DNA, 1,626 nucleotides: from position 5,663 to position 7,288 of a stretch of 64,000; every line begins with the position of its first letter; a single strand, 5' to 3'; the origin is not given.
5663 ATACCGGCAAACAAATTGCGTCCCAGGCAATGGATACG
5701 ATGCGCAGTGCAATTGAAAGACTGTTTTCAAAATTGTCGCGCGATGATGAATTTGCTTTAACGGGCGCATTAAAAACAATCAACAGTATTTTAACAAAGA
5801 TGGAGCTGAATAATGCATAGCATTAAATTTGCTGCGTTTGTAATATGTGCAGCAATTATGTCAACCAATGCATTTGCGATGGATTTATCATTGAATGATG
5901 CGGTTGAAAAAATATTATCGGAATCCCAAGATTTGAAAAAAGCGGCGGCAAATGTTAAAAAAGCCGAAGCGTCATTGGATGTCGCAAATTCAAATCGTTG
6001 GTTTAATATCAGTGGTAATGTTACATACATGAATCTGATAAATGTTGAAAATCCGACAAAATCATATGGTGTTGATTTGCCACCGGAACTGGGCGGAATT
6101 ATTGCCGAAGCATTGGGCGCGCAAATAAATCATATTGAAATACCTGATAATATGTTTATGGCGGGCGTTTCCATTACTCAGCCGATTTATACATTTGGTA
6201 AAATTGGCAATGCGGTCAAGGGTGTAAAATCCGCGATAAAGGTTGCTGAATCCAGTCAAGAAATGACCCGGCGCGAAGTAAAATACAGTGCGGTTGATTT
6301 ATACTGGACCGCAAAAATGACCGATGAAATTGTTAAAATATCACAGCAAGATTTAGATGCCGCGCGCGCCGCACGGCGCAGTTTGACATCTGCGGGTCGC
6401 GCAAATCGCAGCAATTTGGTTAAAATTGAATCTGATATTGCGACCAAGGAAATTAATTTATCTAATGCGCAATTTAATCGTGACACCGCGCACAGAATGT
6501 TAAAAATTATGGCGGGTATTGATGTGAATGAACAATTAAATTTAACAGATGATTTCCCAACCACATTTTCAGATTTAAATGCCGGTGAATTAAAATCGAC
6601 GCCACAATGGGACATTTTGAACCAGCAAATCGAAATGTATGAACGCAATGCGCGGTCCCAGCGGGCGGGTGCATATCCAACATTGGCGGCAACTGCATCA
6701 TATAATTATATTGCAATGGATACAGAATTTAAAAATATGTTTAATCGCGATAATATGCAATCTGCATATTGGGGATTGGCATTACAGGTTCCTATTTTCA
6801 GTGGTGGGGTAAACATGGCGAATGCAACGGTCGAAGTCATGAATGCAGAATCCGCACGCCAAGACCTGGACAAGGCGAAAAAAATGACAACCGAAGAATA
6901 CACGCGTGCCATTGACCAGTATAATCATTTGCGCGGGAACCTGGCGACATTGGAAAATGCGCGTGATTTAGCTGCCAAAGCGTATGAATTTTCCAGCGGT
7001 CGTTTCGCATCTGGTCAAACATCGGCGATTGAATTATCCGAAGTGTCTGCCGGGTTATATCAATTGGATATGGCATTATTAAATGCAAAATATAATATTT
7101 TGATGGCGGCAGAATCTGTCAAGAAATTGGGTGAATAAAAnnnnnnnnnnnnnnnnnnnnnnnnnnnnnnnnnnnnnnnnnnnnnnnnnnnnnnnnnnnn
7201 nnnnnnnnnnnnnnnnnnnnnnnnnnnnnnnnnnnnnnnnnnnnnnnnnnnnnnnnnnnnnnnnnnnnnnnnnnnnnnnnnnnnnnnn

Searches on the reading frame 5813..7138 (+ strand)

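Call 65: search_protein_families(library=pfam, proteins=[window:5813-7138:+], max_evalue=0.00001)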
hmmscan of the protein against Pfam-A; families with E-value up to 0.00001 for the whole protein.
window:5813-7138:+ (441 aa): 1 family
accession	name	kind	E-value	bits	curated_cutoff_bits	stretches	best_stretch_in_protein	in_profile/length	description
PF02321.23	OEP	-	1.7e-39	136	22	2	268-433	17-179/187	Outer membrane efflux protein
